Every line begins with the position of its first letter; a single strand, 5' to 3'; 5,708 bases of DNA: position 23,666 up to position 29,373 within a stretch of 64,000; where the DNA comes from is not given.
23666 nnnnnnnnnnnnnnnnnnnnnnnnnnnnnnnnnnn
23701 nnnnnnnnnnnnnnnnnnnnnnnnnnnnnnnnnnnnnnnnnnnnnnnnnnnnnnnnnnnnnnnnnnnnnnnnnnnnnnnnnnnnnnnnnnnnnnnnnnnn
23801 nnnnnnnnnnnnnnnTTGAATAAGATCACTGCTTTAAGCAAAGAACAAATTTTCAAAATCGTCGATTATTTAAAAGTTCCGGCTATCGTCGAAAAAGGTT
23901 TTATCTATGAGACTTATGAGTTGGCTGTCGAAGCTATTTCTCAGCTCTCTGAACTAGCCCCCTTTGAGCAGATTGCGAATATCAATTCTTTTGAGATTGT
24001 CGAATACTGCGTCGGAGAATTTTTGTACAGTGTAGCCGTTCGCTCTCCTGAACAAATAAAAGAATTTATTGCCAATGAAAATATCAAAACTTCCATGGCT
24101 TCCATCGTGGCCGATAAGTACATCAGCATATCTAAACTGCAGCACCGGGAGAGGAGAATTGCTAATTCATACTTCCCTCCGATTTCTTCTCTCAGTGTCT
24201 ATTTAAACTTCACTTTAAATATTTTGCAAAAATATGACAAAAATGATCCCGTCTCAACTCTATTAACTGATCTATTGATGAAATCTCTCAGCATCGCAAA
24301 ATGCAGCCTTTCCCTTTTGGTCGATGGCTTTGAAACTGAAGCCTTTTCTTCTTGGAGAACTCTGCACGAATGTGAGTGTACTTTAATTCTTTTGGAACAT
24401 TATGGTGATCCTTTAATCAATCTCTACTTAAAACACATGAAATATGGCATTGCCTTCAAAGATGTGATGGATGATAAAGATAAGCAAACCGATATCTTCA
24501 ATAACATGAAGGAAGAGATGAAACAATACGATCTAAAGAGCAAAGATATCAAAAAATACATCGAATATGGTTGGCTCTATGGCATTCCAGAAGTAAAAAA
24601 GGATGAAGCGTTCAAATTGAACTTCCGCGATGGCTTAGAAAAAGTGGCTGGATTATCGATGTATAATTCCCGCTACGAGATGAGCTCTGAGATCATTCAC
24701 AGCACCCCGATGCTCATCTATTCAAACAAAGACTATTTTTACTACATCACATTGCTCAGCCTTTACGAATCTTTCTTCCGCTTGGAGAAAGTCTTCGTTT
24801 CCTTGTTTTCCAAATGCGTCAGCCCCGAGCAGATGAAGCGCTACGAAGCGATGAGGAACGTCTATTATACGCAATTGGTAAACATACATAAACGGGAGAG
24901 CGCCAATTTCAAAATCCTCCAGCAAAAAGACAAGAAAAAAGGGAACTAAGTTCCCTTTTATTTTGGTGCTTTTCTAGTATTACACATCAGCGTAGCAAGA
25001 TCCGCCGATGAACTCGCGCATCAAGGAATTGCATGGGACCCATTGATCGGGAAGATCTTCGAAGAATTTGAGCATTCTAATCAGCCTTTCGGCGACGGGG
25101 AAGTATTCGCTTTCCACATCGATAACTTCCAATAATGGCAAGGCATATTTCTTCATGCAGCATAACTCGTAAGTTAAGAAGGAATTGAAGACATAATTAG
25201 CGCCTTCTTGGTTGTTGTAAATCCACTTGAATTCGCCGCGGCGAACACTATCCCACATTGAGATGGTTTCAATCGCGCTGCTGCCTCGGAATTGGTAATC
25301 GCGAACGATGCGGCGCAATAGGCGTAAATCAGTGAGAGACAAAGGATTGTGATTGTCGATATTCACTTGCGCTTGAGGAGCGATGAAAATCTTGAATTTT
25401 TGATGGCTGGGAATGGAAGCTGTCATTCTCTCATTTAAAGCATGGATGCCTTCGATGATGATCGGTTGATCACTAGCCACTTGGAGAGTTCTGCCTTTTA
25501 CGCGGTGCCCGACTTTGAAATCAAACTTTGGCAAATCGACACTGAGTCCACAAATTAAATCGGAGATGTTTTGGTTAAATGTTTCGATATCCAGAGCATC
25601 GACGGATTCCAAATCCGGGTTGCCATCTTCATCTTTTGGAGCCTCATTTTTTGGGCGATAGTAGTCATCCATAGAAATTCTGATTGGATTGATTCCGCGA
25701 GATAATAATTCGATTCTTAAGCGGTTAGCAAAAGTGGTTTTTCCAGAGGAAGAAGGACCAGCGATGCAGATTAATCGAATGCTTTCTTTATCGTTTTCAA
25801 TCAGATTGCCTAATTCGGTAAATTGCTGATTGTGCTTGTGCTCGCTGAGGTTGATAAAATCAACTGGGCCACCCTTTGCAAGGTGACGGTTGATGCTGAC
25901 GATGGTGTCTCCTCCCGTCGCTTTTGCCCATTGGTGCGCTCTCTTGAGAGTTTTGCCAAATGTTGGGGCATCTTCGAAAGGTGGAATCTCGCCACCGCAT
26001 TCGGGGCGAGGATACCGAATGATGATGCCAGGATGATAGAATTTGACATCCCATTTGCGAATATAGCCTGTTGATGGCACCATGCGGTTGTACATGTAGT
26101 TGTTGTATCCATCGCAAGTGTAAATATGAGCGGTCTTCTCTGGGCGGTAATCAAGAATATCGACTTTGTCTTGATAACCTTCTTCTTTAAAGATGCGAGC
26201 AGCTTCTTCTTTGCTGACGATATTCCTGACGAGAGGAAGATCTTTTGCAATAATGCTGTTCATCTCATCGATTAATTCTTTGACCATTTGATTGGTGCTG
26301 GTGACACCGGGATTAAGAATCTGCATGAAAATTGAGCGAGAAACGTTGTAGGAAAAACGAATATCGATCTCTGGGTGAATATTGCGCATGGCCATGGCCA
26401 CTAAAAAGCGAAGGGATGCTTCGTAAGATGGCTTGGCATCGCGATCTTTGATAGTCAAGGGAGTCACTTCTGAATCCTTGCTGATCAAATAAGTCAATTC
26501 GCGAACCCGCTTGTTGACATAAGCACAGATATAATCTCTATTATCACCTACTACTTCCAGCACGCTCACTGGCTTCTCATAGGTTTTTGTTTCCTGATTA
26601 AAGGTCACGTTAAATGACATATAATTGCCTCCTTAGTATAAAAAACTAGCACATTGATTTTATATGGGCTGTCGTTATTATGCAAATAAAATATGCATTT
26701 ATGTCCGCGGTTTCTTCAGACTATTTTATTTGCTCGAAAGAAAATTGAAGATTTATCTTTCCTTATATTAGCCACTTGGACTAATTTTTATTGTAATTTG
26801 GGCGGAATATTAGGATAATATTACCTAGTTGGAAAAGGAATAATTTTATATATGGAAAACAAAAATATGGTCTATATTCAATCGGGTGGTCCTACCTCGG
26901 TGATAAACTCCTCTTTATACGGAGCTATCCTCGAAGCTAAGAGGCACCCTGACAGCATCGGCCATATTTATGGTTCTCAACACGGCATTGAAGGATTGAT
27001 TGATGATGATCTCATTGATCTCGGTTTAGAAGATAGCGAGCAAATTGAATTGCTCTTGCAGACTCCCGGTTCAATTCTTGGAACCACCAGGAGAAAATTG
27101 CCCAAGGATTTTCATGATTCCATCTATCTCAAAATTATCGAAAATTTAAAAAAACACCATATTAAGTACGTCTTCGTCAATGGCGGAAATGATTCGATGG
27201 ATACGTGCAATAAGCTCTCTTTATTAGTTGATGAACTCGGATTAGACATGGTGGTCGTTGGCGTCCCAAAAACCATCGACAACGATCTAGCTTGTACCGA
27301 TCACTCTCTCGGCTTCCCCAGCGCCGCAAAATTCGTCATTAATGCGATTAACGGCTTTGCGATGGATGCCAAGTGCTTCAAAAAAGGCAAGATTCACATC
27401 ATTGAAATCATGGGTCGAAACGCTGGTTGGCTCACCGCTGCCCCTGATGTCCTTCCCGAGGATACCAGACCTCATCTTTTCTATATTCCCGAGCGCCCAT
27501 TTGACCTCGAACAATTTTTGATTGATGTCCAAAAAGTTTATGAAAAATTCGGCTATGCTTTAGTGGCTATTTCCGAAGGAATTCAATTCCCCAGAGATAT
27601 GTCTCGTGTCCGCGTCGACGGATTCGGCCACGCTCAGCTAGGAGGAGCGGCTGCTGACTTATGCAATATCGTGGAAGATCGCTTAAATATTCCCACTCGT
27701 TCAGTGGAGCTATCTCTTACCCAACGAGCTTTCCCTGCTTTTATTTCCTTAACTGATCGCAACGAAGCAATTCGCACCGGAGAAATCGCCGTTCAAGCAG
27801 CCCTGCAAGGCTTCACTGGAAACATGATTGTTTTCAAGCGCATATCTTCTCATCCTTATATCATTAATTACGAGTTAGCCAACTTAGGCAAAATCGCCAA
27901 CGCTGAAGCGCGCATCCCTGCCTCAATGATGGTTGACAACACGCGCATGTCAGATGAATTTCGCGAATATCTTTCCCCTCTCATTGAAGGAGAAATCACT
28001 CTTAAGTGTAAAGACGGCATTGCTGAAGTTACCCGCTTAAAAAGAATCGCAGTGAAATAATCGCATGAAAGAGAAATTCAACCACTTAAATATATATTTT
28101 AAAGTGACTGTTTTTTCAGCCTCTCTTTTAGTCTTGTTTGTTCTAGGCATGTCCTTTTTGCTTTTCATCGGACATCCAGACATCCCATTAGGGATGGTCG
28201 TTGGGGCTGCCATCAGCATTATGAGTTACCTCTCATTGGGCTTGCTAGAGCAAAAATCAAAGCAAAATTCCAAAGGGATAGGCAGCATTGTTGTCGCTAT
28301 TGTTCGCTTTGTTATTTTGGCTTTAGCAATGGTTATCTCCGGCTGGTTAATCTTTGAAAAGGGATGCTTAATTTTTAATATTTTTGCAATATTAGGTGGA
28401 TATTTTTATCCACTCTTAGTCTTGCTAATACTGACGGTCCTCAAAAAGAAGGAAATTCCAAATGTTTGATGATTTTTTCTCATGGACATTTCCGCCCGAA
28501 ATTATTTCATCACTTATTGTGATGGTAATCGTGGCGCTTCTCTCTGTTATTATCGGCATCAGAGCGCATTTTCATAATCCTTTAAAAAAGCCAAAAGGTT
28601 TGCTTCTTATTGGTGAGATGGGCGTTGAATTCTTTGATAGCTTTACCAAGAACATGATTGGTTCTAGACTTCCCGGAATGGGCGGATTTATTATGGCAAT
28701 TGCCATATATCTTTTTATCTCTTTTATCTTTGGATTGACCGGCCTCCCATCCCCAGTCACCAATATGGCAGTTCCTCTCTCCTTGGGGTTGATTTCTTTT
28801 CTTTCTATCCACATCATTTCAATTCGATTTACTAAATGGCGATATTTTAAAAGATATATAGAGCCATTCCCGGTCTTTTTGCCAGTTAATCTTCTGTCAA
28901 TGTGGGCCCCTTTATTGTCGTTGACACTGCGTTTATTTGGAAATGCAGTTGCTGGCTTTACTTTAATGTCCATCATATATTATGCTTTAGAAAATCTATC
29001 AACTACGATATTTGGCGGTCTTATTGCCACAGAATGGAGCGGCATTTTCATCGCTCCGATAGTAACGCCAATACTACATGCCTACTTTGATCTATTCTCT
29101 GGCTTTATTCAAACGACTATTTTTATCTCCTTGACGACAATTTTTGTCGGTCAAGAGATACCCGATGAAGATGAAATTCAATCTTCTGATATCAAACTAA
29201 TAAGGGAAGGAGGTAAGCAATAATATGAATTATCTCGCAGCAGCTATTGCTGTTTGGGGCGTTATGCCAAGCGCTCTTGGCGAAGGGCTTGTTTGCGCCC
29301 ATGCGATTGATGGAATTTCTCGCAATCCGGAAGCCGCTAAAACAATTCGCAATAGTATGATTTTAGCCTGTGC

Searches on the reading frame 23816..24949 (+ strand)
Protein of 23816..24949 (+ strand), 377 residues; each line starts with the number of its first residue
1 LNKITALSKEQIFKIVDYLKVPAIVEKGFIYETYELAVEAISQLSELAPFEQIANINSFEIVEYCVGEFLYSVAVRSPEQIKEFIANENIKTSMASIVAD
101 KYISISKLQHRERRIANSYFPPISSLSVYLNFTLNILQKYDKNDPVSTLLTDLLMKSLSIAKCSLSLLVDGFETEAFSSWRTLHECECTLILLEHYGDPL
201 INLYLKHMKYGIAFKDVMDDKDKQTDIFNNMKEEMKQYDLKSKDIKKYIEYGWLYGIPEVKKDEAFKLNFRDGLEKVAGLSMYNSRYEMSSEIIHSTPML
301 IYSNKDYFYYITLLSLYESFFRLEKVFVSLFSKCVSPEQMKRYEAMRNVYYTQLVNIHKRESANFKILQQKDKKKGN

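Call 23: search_protein_families(library=pfam, proteins=[window:23816-24949:+], max_evalue=0.00001)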
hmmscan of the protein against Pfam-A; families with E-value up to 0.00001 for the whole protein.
window:23816-24949:+ (377 aa): 1 family
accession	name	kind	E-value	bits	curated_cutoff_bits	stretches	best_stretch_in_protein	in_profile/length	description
PF18928.5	DUF5677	-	6e-13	49.6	27.1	1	150-302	4-156/166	Family of unknown function (DUF5677)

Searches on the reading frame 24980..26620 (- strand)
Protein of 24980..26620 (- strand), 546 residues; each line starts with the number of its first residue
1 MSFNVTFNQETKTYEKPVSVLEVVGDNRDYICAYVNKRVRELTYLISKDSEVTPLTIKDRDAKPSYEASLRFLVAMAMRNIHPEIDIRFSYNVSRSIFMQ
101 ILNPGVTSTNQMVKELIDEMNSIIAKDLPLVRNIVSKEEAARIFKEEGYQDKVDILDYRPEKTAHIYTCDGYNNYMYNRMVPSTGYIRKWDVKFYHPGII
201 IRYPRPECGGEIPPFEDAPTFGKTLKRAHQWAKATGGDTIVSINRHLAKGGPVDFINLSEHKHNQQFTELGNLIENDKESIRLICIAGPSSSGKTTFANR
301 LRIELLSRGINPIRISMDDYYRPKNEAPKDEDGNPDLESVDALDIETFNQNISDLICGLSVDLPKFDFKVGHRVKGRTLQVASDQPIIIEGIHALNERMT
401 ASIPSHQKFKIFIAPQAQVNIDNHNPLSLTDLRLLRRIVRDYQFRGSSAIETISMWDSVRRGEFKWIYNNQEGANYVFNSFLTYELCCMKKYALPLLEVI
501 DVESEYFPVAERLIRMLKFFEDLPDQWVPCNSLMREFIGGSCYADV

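Call 23: search_protein_families(library=pfam, proteins=[window:24980-26620:-], max_evalue=0.00001)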
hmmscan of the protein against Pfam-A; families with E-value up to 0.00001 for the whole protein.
window:24980-26620:- (546 aa): 1 family
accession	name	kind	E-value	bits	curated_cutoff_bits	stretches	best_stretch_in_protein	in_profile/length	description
PF00485.24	PRK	-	1.2e-13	51.7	22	1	283-479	1-188/196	Phosphoribulokinase / Uridine kinase family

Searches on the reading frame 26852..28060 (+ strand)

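Call 23: search_protein_families(library=pfam, proteins=[window:26852-28060:+], max_evalue=0.00001)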
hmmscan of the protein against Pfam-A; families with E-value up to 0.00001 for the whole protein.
window:26852-28060:+ (402 aa): 1 family
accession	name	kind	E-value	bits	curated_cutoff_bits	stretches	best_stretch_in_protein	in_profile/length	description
PF00365.25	PFK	-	1e-54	186.2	30.9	1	7-316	3-276/277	Phosphofructokinase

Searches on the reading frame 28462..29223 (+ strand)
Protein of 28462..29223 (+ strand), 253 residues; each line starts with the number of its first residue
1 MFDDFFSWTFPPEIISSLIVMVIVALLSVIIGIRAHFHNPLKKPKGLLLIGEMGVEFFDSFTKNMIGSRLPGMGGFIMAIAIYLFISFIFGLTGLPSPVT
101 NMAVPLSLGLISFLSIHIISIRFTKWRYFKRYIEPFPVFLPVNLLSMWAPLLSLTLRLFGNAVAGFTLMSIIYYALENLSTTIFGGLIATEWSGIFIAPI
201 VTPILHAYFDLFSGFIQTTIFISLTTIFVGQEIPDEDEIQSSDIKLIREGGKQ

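Call 35: search_protein_families(library=pfam, proteins=[window:28462-29223:+], max_evalue=0.00001)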
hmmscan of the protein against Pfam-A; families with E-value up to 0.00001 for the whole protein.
window:28462-29223:+ (253 aa): 1 family
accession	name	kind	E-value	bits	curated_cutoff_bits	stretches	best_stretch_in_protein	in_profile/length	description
PF00119.25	ATP-synt_A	-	2e-30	106.7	33.9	1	19-229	2-216/217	ATP synthase A chain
